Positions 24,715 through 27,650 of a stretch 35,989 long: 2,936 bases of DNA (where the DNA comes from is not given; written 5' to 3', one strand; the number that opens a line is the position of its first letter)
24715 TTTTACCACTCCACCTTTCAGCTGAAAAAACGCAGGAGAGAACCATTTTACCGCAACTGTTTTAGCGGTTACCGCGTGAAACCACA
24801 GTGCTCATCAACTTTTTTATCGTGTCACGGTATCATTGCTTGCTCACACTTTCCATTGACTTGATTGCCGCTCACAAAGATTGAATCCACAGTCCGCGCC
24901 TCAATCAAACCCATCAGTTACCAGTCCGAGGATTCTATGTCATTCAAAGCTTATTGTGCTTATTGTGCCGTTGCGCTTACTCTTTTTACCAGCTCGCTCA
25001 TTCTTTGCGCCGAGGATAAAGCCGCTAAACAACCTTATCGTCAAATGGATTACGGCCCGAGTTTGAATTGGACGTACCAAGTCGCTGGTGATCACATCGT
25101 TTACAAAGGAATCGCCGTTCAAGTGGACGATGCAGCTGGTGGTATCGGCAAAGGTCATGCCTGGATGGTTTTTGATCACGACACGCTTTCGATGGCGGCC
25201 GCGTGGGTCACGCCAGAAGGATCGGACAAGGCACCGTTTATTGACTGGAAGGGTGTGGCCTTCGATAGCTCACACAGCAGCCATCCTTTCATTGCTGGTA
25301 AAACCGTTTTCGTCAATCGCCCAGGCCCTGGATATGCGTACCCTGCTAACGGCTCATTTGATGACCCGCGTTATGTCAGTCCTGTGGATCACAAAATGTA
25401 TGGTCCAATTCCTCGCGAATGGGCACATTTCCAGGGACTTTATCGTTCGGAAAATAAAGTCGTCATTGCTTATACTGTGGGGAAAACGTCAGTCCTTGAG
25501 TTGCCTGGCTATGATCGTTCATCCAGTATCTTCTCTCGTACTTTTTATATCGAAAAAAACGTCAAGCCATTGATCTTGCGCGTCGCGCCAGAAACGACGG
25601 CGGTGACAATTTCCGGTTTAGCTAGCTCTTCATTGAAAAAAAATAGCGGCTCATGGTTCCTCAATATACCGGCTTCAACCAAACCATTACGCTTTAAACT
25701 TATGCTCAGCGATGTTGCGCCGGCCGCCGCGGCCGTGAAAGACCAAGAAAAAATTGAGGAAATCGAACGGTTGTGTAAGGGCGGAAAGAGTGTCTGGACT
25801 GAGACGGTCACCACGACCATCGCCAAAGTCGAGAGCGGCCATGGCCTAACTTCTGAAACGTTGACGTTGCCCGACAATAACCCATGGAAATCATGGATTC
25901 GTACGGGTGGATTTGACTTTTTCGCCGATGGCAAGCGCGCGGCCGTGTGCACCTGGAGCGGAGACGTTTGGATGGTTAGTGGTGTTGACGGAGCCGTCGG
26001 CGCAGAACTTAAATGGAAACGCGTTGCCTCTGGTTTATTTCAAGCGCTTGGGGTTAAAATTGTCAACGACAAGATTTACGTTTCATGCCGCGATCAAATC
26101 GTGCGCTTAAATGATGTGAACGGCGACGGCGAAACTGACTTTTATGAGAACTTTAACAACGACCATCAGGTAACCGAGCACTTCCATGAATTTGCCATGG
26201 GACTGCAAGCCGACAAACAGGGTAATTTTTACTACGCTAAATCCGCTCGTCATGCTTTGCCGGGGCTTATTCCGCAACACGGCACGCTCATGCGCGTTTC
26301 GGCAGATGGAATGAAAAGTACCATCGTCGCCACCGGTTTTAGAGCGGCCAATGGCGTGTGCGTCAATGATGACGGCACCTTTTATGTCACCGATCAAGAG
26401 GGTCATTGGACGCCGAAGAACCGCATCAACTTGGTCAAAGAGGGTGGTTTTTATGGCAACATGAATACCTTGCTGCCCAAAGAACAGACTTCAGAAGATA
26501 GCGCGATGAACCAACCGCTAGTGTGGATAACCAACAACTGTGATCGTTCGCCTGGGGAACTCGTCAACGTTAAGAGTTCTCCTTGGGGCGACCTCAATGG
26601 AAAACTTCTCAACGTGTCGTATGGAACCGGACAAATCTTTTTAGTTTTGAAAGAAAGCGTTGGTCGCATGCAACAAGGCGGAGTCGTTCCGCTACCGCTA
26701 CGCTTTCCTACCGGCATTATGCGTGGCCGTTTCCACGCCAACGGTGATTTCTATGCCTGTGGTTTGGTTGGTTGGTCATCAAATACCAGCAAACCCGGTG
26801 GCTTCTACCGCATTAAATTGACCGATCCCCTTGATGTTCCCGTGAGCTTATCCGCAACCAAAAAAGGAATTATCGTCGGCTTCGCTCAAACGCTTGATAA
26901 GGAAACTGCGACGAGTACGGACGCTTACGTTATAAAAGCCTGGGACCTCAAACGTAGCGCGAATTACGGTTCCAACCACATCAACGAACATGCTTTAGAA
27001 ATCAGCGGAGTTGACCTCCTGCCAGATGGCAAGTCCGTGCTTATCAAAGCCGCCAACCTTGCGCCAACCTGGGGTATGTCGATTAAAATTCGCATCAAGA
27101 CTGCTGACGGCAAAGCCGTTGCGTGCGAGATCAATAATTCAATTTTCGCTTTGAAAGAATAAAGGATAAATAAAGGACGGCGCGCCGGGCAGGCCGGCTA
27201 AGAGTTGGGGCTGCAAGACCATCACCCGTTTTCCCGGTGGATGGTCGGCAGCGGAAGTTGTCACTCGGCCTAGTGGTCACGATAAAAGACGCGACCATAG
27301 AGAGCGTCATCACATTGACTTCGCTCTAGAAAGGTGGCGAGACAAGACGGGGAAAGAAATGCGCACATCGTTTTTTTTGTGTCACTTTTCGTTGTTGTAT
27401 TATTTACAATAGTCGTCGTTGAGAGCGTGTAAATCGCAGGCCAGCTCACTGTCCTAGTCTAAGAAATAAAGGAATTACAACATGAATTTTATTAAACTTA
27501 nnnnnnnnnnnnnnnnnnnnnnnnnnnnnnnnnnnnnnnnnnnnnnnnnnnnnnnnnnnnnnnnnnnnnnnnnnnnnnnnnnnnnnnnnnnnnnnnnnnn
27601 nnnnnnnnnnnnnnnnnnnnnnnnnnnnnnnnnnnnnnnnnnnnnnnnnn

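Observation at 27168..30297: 177-bp direct repeats (175/177 identical) bracket the beta-helix surface-protein gene as a 2953-bp R-X-R unit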

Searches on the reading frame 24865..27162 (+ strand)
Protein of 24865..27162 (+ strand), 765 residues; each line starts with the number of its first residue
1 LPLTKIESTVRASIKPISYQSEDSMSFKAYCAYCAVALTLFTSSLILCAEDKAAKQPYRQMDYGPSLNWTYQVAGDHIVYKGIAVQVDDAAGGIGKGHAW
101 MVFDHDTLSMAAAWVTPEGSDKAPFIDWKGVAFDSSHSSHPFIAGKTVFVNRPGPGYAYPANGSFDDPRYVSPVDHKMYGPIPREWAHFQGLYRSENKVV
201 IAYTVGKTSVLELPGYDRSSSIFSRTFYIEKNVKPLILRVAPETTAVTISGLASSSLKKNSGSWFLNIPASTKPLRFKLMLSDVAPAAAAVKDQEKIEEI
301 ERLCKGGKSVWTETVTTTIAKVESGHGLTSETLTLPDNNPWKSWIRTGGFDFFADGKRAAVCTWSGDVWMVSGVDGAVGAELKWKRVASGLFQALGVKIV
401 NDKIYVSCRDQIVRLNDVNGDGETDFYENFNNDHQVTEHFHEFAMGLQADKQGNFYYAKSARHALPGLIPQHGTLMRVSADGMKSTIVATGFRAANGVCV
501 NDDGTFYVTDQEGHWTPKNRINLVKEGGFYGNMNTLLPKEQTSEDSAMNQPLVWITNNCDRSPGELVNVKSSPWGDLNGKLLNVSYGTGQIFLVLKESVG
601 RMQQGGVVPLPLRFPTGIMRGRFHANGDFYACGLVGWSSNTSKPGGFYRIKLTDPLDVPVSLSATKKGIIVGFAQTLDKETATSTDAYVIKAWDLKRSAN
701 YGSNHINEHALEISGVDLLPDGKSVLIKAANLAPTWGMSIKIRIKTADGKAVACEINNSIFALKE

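Call 9: search_protein_families(library=pfam, proteins=[window:24865-27162:+], max_evalue=0.01)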
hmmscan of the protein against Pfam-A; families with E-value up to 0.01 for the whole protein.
window:24865-27162:+ (765 aa): 3 families
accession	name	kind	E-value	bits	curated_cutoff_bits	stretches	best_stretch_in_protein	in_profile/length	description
PF20601.3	DUF6797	-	1.6e-25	90.2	24.9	1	101-212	1-96/96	Domain of unknown function (DUF6797)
PF08450.18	SGL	-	0.00012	22.2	26.3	1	447-510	91-152/246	SMP-30/Gluconolactonase/LRE-like region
PF01436.27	NHL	-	0.00082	19.7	20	1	493-514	2-23/28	NHL repeat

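Call 25: find_encoding_contigs(protein=window:24937-27162:+, flank=10000, max_places=10)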
Protein window:24937-27162:+ (741 aa): 1 contig read that carries it; 1 place shown.
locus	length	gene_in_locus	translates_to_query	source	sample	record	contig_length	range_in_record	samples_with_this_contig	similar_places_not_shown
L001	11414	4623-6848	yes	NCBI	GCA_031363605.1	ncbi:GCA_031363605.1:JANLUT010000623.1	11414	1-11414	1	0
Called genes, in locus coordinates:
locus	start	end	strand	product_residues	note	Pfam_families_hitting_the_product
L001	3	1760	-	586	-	?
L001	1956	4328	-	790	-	PF20601:DUF6797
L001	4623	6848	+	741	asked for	PF20601:DUF6797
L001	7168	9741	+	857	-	PF00801:PKD (faint), PF22352:K319L-like_PKD, PF17936:Big_6 (weak), PF19077:Big_13 (weak)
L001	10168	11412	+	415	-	?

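Call 31: find_homologous_proteins(query=window:24937-27162:+, max_evalue=1e-30)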
Query window:24937-27162:+ (741 aa): 4986 proteins with E <= 1e-30 among 8000 candidates; the best 120 are listed.
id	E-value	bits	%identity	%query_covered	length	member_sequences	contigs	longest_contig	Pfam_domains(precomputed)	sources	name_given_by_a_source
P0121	0.0e+0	1734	100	100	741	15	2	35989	PF20601.4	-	-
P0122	0.0e+0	1498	85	100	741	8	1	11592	PF20601.4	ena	-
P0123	0.0e+0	1253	72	99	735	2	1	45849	PF20601.4,PF01436.28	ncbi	ncbi:MAG: DUF6797 domain-containing protein [Planctomycetota bacterium]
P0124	0.0e+0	1222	69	98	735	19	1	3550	PF20601.4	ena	-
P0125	0.0e+0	1194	69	98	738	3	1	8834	PF20601.4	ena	-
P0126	0.0e+0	1193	69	99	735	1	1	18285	PF20601.4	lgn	-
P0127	0.0e+0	1190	69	99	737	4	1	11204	PF20601.4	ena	-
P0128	0.0e+0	1189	69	99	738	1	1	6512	PF20601.4,PF08450.19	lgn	-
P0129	0.0e+0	1152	66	100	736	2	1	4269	PF20601.4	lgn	-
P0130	0.0e+0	1087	63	98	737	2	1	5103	PF20601.4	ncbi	-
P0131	1.2e-279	948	57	98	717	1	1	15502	PF20601.4,PF01436.28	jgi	jgi:hypothetical protein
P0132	6.4e-277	939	81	65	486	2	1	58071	-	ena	-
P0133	5.1e-274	930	57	96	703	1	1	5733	PF20601.4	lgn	-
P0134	2.2e-269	914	56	95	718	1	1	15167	PF20601.4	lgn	-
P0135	3.8e-262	890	56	95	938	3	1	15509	PF20601.4,PF23500.2,PF13442.12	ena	-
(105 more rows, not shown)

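Call 32: find_encoding_contigs(protein=P0122, flank=10000, max_places=4)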
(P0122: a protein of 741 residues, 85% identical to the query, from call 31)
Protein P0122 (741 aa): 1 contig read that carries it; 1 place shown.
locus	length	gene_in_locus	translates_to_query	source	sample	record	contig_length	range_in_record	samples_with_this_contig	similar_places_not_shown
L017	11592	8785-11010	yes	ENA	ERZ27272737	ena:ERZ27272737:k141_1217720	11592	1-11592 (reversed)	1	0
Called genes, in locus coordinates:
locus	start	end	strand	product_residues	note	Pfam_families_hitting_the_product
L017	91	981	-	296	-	PF00892:EamA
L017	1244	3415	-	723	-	PF17389:Bac_rhamnosid6H, PF17390:Bac_rhamnosid_C (weak), PF00754:F5_F8_type_C, PF22633:F5_F8_type_C_2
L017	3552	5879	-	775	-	PF19805:DUF6288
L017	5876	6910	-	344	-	PF02985:HEAT (faint), PF13646:HEAT_2 (weak)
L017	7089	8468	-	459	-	PF00884:Sulfatase, PF01663:Phosphodiest (faint), PF16347:SGSH_C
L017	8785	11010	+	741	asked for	PF20601:DUF6797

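Call 33: find_encoding_contigs(protein=P0123, flank=10000, max_places=4)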
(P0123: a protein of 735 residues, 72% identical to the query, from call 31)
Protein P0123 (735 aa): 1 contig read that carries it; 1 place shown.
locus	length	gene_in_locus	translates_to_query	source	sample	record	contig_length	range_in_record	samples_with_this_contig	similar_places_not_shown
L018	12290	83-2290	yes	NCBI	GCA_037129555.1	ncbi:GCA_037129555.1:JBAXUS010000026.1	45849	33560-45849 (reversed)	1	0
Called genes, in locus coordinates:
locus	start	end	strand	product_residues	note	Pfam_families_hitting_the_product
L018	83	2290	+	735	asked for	PF20601:DUF6797, PF01436:NHL (faint)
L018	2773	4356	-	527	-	PF02985:HEAT (faint), PF12717:Cnd1 (faint), PF00514:Arm (faint), PF13513:HEAT_EZ (faint), PF03130:HEAT_PBS (faint), PF13646:HEAT_2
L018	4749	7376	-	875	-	PF08450:SGL (faint), PF10282:Lactonase (faint), PF16819:DUF5074 (faint), PF21783:YNCE (faint), PF25174:Beta-prop_THOC3 (faint), PF02239:Cytochrom_D1 (faint), PF22494:choice_anch_I (weak), PF04185:Phosphoesterase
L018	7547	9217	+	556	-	PF04471:Mrr_cat (faint), PF13847:Methyltransf_31 (faint), PF01555:N6_N4_Mtase, PF22722:NA-iREase1 (weak)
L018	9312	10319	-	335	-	PF23598:LRR_14, PF12799:LRR_4 (faint), PF13516:LRR_6 (faint), PF13855:LRR_8 (faint)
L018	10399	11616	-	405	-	-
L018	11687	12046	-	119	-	-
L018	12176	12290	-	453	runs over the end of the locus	PF07586:HXXSHH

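Call 34: find_encoding_contigs(protein=P0132, flank=10000, max_places=4)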
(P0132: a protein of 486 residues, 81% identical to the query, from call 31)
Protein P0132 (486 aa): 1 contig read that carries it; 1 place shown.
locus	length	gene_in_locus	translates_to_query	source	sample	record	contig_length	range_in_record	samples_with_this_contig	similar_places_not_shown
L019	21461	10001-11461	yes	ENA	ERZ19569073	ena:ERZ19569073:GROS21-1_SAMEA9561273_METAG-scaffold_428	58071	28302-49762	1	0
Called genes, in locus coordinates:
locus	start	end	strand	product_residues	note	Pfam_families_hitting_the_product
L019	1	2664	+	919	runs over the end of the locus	PF02433:FixO (faint), PF00034:Cytochrom_C (faint), PF13442:Cytochrome_CBB3 (faint), PF14522:Cytochrome_C7 (faint)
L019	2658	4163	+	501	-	PF23500:DUF7133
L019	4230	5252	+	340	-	PF06283:ThuA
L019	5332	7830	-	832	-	PF19805:DUF6288, PF13646:HEAT_2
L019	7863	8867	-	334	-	PF03629:SASA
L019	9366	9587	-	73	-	-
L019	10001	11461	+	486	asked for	-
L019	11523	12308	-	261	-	PF27149:YdjY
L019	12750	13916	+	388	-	PF13407:Peripla_BP_4, PF00532:Peripla_BP_1 (faint), PF13377:Peripla_BP_3, PF12833:HTH_18, PF00165:HTH_AraC (weak)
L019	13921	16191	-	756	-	PF00930:DPPIV_N, PF26549:Tricorn_N (faint), PF00326:Peptidase_S9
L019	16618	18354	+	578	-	PF05960:DUF885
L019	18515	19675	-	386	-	-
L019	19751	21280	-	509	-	PF00884:Sulfatase, PF01663:Phosphodiest (faint), PF16347:SGSH_C (weak)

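Call 42: list_cluster_members(proteins=[window:24937-27162:+, window:27482-30055:+, window:30481-32157:+, window:30430-32157:+, window:22270-24642:-])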
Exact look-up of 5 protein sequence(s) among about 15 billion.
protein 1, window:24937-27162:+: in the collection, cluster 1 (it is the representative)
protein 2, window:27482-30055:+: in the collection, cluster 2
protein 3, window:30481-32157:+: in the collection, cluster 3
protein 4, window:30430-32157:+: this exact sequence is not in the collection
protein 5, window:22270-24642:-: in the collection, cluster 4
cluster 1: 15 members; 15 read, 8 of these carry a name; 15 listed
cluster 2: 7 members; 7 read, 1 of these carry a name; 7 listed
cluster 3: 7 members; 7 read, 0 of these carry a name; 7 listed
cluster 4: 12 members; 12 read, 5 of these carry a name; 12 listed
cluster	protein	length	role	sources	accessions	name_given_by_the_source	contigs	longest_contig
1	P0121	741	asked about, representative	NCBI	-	-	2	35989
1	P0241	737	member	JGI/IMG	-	hypothetical protein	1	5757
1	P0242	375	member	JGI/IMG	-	hypothetical protein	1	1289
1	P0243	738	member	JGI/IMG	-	hypothetical protein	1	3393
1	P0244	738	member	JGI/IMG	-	hypothetical protein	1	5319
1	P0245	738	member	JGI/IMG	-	hypothetical protein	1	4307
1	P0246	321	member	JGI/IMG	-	hypothetical protein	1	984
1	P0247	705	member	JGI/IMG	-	hypothetical protein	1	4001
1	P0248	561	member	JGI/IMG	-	hypothetical protein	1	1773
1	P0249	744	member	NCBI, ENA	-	-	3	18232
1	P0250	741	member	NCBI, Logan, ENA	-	-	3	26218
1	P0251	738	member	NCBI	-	-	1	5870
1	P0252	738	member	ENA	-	-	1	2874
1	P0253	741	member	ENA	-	-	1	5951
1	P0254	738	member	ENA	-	-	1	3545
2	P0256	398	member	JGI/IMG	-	hypothetical protein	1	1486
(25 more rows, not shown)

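Call 43: find_encoding_contigs(protein=P0241, flank=10000, max_places=4)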
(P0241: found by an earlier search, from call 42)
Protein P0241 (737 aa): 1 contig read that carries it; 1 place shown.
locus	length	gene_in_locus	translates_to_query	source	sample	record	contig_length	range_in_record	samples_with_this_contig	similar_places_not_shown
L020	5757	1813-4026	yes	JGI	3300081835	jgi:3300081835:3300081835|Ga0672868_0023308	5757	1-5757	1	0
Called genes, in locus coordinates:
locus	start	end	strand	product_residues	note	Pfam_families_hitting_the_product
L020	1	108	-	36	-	?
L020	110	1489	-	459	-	PF00884:Sulfatase, PF01663:Phosphodiest (faint), PF16347:SGSH_C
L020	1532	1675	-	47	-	-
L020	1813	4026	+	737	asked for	PF20601:DUF6797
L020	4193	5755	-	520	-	?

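Call 44: find_encoding_contigs(protein=P0250, flank=10000, max_places=5)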
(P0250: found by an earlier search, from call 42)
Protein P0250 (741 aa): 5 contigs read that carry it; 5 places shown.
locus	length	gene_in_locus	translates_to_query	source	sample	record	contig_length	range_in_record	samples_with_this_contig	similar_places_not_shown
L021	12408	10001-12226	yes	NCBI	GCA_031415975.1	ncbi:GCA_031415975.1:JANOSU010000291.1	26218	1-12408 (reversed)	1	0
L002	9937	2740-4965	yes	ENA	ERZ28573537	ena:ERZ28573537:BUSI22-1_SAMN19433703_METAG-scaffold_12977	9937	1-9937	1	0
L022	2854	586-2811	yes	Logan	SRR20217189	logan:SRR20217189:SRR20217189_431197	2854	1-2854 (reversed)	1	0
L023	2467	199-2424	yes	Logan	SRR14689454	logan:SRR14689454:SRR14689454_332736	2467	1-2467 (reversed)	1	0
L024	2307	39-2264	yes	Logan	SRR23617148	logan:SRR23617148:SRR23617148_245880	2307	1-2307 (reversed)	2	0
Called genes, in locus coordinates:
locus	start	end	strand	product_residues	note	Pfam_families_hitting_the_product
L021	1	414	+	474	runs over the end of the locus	PF02113:Peptidase_S13, PF13354:Beta-lactamase2 (faint)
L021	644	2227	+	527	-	PF07885:Ion_trans_2, PF02254:TrkA_N, PF02080:TrkA_C, PF02254:TrkA_N, PF02080:TrkA_C (weak)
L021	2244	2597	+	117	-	PF00462:Glutaredoxin (weak), PF03960:ArsC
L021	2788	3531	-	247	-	PF03372:Exo_endo_phos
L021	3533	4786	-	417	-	PF13091:PLDc_2, PF00614:PLDc (weak), PF13091:PLDc_2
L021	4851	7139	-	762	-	PF00034:Cytochrom_C (faint), PF13442:Cytochrome_CBB3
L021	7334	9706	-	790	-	PF20601:DUF6797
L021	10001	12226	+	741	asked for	PF20601:DUF6797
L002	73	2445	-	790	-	PF20601:DUF6797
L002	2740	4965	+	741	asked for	PF20601:DUF6797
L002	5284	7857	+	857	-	PF00801:PKD (faint), PF22352:K319L-like_PKD, PF17936:Big_6 (weak), PF19077:Big_13 (weak)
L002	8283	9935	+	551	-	?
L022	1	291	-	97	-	?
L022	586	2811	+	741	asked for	PF20601:DUF6797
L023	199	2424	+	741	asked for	PF20601:DUF6797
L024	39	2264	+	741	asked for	PF20601:DUF6797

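Call 46: find_encoding_contigs(protein=P0249, flank=10000, max_places=5)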
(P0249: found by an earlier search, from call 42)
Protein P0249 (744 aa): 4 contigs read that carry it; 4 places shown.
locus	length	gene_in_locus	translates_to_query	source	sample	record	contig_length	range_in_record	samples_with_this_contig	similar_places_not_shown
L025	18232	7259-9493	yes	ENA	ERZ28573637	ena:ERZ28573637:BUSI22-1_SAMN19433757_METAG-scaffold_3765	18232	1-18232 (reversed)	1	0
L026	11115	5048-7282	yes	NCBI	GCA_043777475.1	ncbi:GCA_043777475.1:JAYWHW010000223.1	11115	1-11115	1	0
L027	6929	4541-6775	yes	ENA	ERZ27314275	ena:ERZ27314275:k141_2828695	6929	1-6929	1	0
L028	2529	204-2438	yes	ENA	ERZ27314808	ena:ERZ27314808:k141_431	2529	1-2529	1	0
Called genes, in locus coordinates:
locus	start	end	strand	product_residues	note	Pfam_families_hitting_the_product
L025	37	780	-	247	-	PF03372:Exo_endo_phos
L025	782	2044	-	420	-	PF13091:PLDc_2, PF00614:PLDc (weak), PF13091:PLDc_2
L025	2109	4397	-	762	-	PF00034:Cytochrom_C (faint), PF13442:Cytochrome_CBB3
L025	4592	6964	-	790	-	PF20601:DUF6797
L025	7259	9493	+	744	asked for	PF20601:DUF6797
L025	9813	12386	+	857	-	PF00801:PKD (faint), PF22352:K319L-like_PKD, PF17936:Big_6 (weak), PF19077:Big_13 (weak)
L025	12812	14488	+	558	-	PF13646:HEAT_2 (faint)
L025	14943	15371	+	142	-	-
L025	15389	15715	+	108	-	-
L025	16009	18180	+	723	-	PF01694:Rhomboid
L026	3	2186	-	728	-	?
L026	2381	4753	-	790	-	PF20601:DUF6797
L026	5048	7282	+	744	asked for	PF20601:DUF6797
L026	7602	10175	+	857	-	PF00801:PKD (faint), PF22352:K319L-like_PKD, PF17936:Big_6 (weak), PF19077:Big_13 (weak)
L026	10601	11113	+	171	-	?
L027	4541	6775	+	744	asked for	PF20601:DUF6797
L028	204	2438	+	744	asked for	PF20601:DUF6797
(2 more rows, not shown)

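Call 64: search_protein_families(library=ncbifam, proteins=[window:24937-27162:+], max_evalue=0.01)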
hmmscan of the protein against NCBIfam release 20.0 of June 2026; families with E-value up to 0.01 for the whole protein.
window:24937-27162:+ (741 aa): 4 families
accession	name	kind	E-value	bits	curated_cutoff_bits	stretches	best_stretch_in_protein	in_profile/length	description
TIGR02604.1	Piru_Ver_Nterm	subfamily_domain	8.3e-10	38.6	122.2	1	375-511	79-224/367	PVC-type heme-binding CxxCH protein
NF033206.1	ScyE_fam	subfamily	3.2e-07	30.2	80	1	420-487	255-320/333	ScyD/ScyE family protein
TIGR03606.1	non_repeat_PQQ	subfamily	0.00017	20.6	434.55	1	431-510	196-269/454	glucose/sorbosone family PQQ-dependent dehydrogenase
NF037948.1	signal_int_SinM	equivalog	0.0002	20.8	250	1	438-492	106-160/387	signal integration modulator SinM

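Call 68: find_encoding_contigs(protein=P0256, flank=10000, max_places=5)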
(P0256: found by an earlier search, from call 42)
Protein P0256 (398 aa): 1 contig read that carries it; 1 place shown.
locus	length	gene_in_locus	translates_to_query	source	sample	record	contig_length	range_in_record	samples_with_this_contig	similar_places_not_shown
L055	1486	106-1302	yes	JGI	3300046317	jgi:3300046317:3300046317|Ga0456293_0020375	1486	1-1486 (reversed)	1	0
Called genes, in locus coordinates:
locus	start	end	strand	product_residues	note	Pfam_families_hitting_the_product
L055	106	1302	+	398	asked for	PF00801:PKD (faint), PF22352:K319L-like_PKD, PF17936:Big_6 (weak), PF19077:Big_13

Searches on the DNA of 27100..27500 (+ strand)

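Call 11: search_rna_families(source=window, start=27100, end=27500, threshold=evalue, max_evalue=10, show_alignments=3)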
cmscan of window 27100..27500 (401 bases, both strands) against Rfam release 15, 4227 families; matches with E-value up to 10: 0.
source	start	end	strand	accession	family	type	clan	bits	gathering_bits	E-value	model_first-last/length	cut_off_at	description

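Call 61: search_dna_similar(query=window:27161-27344:+, collection=plasmids, mode=distant, max_evalue=0.01)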
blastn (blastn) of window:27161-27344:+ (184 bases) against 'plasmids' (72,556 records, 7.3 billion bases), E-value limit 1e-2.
No match.

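Call 62: search_dna_similar(query=window:27161-27344:+, collection=phages, mode=distant, max_evalue=0.01)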
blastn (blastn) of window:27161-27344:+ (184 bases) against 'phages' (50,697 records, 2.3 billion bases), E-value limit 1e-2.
No match.
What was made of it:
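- Tried and rejected: blastn against plasmids and phages gave no match (calls 61, 62).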

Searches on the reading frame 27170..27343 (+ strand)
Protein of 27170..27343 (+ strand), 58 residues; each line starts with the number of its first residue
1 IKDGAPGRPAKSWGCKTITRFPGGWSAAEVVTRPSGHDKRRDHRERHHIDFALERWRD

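Call 65: search_protein_representatives(protein=window:27170-27343:+)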
Query: 58 residues. Proteins with E-value up to 0.001 (for the whole library): 1; up to 1e-10: 0; up to 1e-30: 0. The best 1 are listed.
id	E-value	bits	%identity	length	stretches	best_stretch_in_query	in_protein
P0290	6.0e-05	39.3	31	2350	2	15-54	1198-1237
